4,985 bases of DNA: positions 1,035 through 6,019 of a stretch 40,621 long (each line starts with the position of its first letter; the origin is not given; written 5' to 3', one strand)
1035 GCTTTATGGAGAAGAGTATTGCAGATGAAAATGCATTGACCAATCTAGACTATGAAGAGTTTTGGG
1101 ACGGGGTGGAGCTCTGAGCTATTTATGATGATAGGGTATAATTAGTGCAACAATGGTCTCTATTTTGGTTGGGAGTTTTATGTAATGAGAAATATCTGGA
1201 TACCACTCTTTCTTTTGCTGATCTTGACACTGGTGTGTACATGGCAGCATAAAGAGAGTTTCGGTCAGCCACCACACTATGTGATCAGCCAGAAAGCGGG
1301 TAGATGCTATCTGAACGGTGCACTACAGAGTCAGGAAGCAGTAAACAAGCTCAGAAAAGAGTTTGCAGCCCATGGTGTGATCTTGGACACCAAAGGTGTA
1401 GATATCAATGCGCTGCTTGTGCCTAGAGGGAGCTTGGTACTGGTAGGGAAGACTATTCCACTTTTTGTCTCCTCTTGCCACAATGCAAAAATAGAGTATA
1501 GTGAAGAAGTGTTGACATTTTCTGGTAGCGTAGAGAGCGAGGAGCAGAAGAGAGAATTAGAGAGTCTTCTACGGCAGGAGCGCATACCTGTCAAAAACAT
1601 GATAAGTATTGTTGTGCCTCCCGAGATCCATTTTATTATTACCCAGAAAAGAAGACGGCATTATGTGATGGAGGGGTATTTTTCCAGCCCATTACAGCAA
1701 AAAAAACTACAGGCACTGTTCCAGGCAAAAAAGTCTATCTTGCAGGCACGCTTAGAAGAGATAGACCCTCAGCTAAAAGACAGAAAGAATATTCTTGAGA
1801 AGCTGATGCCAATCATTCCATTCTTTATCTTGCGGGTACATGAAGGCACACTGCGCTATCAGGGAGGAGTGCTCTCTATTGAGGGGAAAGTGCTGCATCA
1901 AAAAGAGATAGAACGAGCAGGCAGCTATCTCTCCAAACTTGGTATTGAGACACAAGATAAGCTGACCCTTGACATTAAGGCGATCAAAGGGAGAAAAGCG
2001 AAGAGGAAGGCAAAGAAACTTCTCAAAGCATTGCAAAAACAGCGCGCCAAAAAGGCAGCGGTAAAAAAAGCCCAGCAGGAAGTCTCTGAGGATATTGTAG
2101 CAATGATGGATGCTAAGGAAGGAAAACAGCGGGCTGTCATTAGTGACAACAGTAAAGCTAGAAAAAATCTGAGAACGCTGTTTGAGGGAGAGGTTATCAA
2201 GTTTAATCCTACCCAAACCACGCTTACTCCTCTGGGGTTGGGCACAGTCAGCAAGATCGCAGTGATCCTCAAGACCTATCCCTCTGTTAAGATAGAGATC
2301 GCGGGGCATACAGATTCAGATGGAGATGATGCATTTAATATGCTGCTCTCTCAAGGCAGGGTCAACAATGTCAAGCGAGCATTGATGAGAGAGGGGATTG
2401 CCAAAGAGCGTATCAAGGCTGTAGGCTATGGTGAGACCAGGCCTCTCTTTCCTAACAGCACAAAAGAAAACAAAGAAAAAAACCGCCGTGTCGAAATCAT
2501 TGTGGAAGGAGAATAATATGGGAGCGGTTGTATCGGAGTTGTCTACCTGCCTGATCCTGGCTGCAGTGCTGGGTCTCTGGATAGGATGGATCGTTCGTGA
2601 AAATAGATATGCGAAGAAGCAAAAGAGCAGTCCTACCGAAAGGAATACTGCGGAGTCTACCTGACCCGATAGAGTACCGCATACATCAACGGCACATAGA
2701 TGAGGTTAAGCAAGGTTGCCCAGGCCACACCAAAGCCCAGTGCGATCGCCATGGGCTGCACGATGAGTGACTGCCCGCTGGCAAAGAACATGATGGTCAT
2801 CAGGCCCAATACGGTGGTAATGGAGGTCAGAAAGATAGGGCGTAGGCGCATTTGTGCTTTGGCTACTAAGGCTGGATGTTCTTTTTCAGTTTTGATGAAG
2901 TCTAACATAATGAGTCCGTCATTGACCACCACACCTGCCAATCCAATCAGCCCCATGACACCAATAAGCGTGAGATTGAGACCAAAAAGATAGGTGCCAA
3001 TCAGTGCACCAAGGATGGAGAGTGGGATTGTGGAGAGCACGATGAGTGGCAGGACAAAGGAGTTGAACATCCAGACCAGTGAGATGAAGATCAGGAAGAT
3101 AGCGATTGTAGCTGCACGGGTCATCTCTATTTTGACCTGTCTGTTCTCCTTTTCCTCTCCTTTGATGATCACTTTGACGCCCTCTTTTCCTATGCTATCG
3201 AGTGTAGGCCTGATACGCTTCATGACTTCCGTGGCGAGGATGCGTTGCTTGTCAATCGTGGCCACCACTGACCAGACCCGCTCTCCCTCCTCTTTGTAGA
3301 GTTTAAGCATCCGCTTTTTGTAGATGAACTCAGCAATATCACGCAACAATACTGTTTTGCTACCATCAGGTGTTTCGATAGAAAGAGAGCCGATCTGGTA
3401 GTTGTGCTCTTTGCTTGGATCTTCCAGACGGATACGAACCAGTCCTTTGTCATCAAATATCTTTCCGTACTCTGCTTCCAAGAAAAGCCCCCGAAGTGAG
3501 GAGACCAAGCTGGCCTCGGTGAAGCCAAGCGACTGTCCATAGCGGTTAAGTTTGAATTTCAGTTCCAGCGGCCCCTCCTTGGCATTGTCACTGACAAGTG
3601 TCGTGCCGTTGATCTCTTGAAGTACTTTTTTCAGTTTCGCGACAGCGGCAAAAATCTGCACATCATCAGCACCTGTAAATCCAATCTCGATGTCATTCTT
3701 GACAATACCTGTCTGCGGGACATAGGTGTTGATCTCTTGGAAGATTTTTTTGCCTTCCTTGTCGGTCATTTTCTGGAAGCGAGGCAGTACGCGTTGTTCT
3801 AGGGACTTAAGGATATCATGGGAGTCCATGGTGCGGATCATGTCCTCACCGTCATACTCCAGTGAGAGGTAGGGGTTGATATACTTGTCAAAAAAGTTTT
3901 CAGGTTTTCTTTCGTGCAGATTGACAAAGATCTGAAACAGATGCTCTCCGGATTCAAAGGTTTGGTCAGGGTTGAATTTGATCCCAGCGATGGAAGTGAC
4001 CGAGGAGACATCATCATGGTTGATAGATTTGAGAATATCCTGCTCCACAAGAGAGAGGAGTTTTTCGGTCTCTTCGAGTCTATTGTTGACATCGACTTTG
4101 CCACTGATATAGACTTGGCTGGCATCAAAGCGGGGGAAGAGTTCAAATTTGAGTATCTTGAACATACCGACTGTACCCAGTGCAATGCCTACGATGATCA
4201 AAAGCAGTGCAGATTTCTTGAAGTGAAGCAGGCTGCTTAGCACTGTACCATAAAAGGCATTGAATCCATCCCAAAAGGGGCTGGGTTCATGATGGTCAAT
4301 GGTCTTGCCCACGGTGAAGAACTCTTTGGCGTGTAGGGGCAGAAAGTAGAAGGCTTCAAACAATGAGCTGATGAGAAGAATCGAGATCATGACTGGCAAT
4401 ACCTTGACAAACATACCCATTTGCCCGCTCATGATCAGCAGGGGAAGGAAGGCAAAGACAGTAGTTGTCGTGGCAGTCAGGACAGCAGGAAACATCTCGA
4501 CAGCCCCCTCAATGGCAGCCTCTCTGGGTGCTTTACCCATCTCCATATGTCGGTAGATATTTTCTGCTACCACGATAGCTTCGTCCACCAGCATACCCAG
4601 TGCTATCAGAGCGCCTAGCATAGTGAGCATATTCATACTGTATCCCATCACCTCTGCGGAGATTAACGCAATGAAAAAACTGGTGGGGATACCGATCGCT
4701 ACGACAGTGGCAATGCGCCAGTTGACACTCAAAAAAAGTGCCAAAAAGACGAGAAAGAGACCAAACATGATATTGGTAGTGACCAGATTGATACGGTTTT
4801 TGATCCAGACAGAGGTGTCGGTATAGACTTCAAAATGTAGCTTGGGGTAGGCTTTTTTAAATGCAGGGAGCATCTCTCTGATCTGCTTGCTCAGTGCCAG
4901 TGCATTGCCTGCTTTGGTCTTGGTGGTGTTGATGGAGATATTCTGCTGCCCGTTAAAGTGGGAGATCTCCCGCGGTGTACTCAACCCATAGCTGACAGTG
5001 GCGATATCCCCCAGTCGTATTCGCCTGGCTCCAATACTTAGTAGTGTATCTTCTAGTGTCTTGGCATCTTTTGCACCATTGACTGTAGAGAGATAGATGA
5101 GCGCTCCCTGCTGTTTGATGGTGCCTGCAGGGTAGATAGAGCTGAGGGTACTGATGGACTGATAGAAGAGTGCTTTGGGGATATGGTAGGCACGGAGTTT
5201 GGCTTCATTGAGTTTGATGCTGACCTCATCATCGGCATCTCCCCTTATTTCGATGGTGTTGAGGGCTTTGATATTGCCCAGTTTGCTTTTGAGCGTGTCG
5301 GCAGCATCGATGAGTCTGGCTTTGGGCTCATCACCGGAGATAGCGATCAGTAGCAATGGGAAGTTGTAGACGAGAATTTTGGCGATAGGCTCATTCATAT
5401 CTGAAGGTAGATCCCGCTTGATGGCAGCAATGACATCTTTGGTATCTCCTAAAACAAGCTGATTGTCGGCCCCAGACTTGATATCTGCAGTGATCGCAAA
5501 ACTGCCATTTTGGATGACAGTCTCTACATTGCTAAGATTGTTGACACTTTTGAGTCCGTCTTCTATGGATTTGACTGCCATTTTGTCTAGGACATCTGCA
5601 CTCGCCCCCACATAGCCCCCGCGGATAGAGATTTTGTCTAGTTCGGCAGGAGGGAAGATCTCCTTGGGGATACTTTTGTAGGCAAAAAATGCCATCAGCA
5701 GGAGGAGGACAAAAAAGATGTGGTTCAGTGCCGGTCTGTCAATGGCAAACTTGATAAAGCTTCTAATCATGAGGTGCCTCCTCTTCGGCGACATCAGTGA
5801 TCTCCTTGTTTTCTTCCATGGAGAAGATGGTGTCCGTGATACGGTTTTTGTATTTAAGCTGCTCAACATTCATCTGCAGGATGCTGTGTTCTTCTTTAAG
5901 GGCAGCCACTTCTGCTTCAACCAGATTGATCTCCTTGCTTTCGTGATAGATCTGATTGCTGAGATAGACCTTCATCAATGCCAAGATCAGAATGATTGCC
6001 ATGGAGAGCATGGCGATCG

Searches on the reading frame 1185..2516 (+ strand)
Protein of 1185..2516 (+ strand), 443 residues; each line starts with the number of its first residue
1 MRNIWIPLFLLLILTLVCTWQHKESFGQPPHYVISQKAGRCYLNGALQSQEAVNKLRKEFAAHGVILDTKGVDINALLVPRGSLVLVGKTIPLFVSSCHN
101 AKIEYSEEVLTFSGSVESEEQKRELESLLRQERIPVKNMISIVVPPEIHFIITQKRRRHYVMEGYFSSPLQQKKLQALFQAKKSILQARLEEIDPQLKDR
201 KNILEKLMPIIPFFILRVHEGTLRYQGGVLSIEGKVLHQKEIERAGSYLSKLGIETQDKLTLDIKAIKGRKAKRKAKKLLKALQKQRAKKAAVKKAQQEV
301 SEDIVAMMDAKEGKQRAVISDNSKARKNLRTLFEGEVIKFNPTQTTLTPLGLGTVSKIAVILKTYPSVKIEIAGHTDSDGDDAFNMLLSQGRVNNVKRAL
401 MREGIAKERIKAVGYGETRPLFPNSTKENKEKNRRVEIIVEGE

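Call 63: search_protein_families(library=pfam, proteins=[window:1185-2516:+], max_evalue=0.0001)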
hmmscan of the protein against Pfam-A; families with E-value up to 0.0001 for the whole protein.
window:1185-2516:+ (443 aa): 1 family
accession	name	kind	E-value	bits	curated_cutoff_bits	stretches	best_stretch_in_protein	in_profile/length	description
PF00691.25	OmpA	-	3.4e-19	69.4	27.2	1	340-434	2-98/98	OmpA family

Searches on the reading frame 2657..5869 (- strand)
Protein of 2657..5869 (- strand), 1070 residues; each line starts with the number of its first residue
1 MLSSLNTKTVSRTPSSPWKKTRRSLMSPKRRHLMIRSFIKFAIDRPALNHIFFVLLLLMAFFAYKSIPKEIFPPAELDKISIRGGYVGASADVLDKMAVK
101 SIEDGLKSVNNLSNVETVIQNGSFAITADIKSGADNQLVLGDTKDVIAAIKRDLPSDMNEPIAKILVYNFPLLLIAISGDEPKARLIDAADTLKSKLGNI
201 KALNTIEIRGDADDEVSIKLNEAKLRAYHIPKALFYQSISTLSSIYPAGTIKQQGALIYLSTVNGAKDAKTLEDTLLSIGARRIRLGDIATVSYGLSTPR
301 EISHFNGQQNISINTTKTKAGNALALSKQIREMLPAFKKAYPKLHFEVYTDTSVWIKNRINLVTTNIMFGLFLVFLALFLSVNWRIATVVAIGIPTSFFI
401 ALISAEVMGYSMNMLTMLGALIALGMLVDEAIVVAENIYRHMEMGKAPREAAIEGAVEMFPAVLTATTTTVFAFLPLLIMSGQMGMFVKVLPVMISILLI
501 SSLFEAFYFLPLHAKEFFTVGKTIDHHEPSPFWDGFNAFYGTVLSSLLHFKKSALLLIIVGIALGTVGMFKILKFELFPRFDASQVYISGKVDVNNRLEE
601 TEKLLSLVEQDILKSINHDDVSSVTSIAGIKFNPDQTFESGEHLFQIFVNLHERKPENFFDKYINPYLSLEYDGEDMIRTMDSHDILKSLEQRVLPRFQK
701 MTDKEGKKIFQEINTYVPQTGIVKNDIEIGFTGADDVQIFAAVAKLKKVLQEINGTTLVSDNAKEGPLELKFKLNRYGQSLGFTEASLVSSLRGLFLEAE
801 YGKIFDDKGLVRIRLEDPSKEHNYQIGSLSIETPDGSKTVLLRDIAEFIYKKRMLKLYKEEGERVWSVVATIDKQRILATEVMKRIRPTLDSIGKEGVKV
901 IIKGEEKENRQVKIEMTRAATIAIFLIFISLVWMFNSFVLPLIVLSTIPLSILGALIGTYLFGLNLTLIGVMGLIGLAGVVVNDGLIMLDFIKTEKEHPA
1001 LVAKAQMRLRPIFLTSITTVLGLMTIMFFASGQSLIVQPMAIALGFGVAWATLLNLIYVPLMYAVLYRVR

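Call 63: search_protein_families(library=pfam, proteins=[window:2657-5869:-], max_evalue=0.0001)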
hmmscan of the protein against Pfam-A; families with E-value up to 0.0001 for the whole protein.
window:2657-5869:- (1070 aa): 1 family
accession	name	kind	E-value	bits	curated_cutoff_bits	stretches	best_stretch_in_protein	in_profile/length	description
PF00873.25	ACR_tran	-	1.2e-128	430.9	28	2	38-654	1-623/1021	AcrB/AcrD/AcrF family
